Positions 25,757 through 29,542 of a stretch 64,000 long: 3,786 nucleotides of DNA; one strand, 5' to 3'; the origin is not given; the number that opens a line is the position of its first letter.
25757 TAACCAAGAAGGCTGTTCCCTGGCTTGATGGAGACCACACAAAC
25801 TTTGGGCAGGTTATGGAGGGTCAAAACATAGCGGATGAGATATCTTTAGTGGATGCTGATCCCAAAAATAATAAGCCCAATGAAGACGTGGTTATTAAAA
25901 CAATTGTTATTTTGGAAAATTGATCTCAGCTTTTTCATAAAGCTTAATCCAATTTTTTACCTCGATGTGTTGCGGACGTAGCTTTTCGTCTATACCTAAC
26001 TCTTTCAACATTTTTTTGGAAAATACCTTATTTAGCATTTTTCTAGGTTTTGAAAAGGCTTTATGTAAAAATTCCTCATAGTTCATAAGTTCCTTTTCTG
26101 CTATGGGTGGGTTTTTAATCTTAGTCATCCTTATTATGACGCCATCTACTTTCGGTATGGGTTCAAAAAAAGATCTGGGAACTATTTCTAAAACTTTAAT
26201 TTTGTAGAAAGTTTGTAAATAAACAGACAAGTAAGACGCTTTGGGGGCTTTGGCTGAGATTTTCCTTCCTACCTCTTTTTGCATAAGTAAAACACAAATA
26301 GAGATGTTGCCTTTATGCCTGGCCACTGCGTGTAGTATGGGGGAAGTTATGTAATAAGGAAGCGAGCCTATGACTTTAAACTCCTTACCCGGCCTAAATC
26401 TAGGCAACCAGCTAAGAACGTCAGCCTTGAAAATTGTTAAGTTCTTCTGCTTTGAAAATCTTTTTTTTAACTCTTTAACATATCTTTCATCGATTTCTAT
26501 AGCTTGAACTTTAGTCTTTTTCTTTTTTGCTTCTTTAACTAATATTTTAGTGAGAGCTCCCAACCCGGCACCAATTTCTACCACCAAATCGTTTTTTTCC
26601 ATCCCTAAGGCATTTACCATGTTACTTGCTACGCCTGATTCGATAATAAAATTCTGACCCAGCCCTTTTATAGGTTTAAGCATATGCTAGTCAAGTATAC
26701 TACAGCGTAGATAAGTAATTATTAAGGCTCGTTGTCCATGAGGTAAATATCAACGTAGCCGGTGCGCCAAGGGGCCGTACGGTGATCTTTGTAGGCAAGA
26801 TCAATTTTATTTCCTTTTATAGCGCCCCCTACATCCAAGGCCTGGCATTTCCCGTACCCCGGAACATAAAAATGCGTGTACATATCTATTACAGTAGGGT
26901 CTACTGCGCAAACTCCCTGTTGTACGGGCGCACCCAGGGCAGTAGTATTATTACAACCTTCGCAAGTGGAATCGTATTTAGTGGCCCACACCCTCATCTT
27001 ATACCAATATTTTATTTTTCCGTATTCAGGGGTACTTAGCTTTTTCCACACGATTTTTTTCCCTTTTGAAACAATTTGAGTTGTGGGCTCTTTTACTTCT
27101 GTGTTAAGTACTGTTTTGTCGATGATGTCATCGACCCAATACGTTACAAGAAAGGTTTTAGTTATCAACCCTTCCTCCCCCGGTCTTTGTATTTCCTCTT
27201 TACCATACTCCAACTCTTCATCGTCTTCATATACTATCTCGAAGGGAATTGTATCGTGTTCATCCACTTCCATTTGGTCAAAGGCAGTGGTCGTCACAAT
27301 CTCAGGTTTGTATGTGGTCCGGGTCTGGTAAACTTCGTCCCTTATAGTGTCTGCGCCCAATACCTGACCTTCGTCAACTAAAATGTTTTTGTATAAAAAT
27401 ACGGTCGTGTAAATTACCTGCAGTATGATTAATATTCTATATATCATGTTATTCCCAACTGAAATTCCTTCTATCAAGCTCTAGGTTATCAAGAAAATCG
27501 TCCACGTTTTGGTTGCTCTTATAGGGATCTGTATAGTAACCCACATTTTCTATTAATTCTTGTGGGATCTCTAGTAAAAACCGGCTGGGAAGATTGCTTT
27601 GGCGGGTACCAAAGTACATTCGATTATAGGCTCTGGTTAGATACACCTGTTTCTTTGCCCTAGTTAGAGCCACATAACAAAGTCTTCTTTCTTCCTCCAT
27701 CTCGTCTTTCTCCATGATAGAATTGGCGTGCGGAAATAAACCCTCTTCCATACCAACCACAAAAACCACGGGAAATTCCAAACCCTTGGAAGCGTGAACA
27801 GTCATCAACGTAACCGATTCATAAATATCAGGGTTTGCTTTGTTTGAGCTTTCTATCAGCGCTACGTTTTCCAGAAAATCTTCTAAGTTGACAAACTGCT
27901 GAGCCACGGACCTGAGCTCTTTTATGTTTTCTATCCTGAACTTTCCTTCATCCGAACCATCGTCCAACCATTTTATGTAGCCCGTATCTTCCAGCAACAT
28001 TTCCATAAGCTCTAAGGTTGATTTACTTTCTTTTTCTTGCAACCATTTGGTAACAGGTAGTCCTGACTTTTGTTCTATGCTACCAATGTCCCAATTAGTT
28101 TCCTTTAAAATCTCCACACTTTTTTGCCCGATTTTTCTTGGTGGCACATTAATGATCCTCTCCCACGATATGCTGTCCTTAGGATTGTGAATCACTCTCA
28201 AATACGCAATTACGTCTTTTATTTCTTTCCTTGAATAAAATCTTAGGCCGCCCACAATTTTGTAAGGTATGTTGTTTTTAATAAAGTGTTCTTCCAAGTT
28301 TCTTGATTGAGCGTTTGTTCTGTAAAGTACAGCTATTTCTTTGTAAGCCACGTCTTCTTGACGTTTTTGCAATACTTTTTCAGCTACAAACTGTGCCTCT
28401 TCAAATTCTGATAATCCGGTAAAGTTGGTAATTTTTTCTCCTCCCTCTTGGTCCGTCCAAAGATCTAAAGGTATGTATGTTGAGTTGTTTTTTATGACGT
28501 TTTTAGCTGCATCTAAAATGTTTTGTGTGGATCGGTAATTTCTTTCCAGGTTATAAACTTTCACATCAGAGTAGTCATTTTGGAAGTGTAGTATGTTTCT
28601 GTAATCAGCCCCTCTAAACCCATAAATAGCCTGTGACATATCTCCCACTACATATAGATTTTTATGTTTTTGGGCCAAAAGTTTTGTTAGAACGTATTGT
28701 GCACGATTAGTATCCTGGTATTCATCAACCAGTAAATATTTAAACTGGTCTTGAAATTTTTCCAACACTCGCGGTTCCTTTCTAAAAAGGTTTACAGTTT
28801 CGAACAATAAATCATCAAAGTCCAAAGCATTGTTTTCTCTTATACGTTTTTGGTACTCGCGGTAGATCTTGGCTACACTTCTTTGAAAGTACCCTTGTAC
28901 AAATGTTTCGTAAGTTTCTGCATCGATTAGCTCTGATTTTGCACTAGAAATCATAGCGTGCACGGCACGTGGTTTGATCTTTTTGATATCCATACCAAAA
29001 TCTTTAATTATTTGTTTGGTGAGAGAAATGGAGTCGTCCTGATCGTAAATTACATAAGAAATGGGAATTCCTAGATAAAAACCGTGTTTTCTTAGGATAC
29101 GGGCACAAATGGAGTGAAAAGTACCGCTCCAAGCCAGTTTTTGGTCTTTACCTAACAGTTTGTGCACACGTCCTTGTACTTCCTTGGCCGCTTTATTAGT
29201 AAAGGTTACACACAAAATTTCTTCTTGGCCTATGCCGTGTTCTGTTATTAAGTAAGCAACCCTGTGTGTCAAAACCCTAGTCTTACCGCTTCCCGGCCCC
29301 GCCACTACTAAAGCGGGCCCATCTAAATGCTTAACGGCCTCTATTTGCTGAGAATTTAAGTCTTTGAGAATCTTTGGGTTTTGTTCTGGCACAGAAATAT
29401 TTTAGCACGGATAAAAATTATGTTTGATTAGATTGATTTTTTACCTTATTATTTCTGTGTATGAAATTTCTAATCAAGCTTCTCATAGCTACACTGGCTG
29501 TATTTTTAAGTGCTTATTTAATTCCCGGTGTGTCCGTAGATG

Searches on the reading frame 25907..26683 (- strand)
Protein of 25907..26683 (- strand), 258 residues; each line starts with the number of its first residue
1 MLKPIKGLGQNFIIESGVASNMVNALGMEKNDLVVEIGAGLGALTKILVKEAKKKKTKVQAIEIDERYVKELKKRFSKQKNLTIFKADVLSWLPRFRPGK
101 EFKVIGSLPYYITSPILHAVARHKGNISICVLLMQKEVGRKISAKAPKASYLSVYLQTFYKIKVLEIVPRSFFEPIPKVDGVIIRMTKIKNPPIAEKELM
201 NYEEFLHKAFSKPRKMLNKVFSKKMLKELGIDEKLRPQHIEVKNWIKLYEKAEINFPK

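Call 60: search_protein_families(library=pfam, proteins=[window:25907-26683:-], max_evalue=0.001)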
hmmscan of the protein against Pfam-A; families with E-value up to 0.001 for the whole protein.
window:25907-26683:- (258 aa): 4 families
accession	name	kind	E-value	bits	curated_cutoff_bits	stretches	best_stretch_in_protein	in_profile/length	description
PF00398.26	RrnaAD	-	3.2e-50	171.1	24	1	7-249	7-258/263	Ribosomal RNA adenine dimethylase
PF13649.12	Methyltransf_25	-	2e-05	25.6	27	1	34-107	1-70/97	Methyltransferase domain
PF05175.20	MTS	-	0.00048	20.2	23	0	22-91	23-92/170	Methyltransferase small domain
PF13679.12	Methyltransf_32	-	0.00068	20.1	27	0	26-79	21-76/143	Methyltransferase domain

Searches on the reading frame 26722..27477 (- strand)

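Call 60: search_protein_families(library=pfam, proteins=[window:26722-27477:-], max_evalue=0.001)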
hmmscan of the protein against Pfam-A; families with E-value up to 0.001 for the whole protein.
window:26722-27477:- (251 aa): 2 families
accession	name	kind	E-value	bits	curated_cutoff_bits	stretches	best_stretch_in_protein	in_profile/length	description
PF07501.17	G5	-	2e-12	47.6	23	1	70-141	3-75/75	G5 domain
PF06725.17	3D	-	7.9e-10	39.3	23.8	1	189-242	2-66/72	3D domain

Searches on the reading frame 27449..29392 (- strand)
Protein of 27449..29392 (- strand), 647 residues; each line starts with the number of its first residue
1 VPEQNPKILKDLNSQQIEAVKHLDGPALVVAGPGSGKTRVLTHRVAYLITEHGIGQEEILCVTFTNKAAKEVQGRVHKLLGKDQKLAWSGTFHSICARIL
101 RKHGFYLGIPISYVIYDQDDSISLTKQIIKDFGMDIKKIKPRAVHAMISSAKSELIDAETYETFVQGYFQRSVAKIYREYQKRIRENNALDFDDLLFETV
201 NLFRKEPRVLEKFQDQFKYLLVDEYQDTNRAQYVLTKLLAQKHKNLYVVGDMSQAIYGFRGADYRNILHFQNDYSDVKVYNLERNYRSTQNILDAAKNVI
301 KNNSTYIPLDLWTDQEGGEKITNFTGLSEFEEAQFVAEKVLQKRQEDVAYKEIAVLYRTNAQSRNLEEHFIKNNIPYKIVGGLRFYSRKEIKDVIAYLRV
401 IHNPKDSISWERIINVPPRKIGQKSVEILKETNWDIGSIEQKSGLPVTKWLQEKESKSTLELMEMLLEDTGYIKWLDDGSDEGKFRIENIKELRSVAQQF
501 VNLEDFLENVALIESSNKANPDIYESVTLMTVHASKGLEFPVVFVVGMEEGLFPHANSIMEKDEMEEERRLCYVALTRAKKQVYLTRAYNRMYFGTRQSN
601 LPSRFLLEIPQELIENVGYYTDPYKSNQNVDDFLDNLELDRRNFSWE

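Call 60: search_protein_families(library=pfam, proteins=[window:27449-29392:-], max_evalue=0.001)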
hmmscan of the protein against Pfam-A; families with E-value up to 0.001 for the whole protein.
window:27449-29392:- (647 aa): 9 families
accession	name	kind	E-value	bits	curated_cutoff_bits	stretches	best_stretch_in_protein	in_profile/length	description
PF00580.27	UvrD-helicase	-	1e-89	301.2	23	1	12-274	1-270/271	UvrD/REP helicase N-terminal domain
PF13361.12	UvrD_C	-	1.5e-73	248.7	25.6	1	280-587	1-347/350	UvrD-like helicase C-terminal domain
PF13245.12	AAA_19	-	7e-23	81.7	25.1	1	16-260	1-134/134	AAA domain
PF13538.12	UvrD_C_2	-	8.5e-13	48.4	27.4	1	527-586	2-52/52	UvrD-like helicase C-terminal domain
PF01443.25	Viral_helicase1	-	6.7e-10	39.6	21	0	527-584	177-225/228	Viral superfamily 1 RNA helicase core domain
PF13604.12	AAA_30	-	1.3e-06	28.8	27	0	12-74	2-64/191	AAA domain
PF13086.12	AAA_11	-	3.3e-05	24.2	27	1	12-232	2-229/257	AAA domain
PF13087.12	AAA_12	-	0.00031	20.8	27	0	509-585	121-190/195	AAA domain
PF04851.21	ResIII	-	0.00079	19.8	22.5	0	15-84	7-81/164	Type III restriction enzyme, res subunit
